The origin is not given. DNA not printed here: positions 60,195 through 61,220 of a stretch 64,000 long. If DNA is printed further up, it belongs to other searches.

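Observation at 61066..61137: An ATGA stop/start overlap amplified five-fold between cofC and the PIG-L deacetylase gene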

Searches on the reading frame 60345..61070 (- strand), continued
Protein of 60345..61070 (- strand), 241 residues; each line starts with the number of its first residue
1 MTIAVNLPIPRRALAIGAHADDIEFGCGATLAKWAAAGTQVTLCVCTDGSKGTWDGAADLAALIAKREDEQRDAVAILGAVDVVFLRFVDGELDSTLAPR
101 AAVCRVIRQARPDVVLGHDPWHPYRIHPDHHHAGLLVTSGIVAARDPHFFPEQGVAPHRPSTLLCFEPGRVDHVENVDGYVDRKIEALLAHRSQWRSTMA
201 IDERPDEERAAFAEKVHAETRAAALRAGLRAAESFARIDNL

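Call 25: list_cluster_members(proteins=[P0001, window:60348-61070:-])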
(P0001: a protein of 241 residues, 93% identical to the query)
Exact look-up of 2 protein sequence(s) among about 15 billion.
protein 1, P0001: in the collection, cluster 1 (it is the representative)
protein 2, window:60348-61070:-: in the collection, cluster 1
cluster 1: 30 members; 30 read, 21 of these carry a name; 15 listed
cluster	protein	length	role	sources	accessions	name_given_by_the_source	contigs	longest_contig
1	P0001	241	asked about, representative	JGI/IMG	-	LmbE family N-acetylglucosaminyl deacetylase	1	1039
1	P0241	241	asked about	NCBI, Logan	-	-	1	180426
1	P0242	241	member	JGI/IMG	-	LmbE family N-acetylglucosaminyl deacetylase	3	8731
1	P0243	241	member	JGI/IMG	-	LmbE family N-acetylglucosaminyl deacetylase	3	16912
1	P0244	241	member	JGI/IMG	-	LmbE family N-acetylglucosaminyl deacetylase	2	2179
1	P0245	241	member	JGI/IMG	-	LmbE family N-acetylglucosaminyl deacetylase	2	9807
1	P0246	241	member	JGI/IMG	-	LmbE family N-acetylglucosaminyl deacetylase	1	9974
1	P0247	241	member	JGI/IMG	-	LmbE family N-acetylglucosaminyl deacetylase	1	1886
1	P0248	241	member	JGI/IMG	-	LmbE family N-acetylglucosaminyl deacetylase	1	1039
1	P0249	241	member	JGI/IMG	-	LmbE family N-acetylglucosaminyl deacetylase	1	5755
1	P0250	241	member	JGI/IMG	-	LmbE family N-acetylglucosaminyl deacetylase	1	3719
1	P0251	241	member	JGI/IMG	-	LmbE family N-acetylglucosaminyl deacetylase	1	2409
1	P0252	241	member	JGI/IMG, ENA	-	LmbE family N-acetylglucosaminyl deacetylase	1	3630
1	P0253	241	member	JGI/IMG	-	LmbE family N-acetylglucosaminyl deacetylase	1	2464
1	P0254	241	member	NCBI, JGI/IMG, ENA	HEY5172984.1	MAG TPA: PIG-L deacetylase family protein [Acidimicrobiia bacterium]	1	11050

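Call 27: find_encoding_contigs(protein=P0243, flank=1500, max_places=4)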
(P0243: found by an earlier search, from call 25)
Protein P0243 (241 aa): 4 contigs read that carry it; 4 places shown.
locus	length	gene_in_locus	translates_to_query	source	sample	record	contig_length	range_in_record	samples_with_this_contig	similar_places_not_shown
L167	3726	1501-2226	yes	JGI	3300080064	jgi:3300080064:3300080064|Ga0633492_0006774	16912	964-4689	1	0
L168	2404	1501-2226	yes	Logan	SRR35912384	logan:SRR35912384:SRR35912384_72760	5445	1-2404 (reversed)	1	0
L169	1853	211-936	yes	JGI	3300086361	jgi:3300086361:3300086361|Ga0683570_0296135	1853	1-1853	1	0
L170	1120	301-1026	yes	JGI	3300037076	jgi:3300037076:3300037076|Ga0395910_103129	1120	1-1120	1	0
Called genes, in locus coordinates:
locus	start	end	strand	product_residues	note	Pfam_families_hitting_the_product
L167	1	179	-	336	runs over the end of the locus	PF01210:NAD_Gly3P_dh_N, PF02558:ApbA (faint), PF03807:F420_oxidored (faint), PF07479:NAD_Gly3P_dh_C, PF20618:GPD_NAD_C_bact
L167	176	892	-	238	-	PF01553:Acyltransferase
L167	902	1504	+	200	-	PF01983:CofC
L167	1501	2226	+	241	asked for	PF02585:PIG-L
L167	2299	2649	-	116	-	-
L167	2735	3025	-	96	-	PF18291:HU-HIG, PF00216:Bac_DNA_binding, PF18175:HU-CCDC81_bac_2 (weak)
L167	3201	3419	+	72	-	-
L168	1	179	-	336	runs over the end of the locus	PF01210:NAD_Gly3P_dh_N, PF03807:F420_oxidored (faint), PF07479:NAD_Gly3P_dh_C, PF20618:GPD_NAD_C_bact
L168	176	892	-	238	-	PF01553:Acyltransferase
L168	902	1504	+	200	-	PF01983:CofC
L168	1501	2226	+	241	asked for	PF02585:PIG-L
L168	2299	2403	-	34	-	?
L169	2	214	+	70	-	?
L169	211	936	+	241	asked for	PF02585:PIG-L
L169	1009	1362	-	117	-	-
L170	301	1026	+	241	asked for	PF02585:PIG-L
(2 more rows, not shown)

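Call 28: find_encoding_contigs(protein=P0245, flank=1500, max_places=4)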
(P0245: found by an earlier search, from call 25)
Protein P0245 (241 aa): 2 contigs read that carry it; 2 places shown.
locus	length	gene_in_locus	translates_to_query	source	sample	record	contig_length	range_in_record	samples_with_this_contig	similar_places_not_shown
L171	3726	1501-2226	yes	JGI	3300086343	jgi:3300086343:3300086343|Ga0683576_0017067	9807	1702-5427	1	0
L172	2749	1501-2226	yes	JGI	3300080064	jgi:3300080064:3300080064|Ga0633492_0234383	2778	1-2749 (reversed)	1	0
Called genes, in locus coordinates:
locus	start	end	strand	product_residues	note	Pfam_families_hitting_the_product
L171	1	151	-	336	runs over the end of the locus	PF01210:NAD_Gly3P_dh_N, PF03807:F420_oxidored (faint), PF07479:NAD_Gly3P_dh_C, PF20618:GPD_NAD_C_bact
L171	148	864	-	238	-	PF01553:Acyltransferase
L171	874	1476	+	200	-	PF01983:CofC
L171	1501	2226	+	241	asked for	PF02585:PIG-L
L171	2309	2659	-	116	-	-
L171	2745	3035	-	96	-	PF18291:HU-HIG, PF00216:Bac_DNA_binding, PF18175:HU-CCDC81_bac_2 (weak)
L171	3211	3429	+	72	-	-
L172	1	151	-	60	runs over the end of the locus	?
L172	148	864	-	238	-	PF01553:Acyltransferase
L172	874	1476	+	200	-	PF01983:CofC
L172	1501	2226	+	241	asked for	PF02585:PIG-L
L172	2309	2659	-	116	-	-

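Call 29: find_encoding_contigs(protein=P0254, flank=1500, max_places=4)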
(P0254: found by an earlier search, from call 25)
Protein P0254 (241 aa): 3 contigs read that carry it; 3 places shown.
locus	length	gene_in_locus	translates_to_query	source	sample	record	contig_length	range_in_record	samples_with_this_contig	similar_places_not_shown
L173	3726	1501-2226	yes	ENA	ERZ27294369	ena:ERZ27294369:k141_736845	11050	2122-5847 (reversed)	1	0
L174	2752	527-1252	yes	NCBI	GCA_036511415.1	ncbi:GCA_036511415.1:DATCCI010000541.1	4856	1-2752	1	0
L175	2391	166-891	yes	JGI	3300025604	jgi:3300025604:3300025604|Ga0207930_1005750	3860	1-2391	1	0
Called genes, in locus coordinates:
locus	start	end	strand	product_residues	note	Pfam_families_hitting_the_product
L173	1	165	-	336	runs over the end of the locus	PF01210:NAD_Gly3P_dh_N, PF03807:F420_oxidored (faint), PF07479:NAD_Gly3P_dh_C, PF20618:GPD_NAD_C_bact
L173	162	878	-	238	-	PF01553:Acyltransferase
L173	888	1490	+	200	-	PF01983:CofC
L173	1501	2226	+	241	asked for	PF02585:PIG-L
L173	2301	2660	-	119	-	-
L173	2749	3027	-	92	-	PF00216:Bac_DNA_binding, PF18291:HU-HIG, PF18175:HU-CCDC81_bac_2 (weak)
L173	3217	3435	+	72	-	-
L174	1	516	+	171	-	PF01983:CofC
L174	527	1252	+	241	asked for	PF02585:PIG-L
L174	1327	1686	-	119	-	-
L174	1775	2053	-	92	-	PF00216:Bac_DNA_binding, PF18291:HU-HIG, PF18175:HU-CCDC81_bac_2 (weak)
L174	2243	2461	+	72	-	-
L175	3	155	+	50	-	?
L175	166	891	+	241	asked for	PF02585:PIG-L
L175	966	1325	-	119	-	-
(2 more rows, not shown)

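Call 30: find_encoding_contigs(protein=P0248, flank=1500, max_places=4)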
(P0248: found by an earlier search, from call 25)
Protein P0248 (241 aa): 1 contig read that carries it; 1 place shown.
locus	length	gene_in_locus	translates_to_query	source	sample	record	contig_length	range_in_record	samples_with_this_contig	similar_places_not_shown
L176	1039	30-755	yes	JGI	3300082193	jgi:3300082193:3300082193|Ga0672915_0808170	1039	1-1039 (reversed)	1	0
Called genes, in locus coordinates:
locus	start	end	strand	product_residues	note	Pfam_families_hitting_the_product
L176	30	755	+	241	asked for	PF02585:PIG-L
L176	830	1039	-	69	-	?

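Call 31: find_encoding_contigs(protein=P0244, flank=1500, max_places=4)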
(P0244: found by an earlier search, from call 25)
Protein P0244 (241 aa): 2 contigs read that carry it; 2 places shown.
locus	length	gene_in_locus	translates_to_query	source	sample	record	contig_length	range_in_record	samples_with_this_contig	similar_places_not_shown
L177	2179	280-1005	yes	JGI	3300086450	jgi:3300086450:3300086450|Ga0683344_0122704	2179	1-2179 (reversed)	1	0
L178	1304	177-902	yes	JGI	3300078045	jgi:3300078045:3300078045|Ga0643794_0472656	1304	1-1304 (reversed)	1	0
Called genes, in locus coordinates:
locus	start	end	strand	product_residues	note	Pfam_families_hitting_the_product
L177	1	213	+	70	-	?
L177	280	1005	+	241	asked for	PF02585:PIG-L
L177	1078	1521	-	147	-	-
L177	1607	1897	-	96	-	PF18291:HU-HIG, PF00216:Bac_DNA_binding, PF18175:HU-CCDC81_bac_2 (weak)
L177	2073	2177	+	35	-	?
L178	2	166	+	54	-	?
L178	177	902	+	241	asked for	PF02585:PIG-L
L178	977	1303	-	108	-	?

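Call 32: find_encoding_contigs(protein=P0253, flank=1500, max_places=4)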
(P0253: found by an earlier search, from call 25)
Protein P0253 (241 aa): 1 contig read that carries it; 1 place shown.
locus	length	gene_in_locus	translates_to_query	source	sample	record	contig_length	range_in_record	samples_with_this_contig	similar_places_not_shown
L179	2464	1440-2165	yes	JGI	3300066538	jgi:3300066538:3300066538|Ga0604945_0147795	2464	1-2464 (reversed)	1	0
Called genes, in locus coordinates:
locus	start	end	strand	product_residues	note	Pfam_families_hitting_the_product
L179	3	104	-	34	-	?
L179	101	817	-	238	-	PF01553:Acyltransferase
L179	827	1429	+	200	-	PF01983:CofC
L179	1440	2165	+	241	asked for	PF02585:PIG-L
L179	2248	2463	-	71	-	?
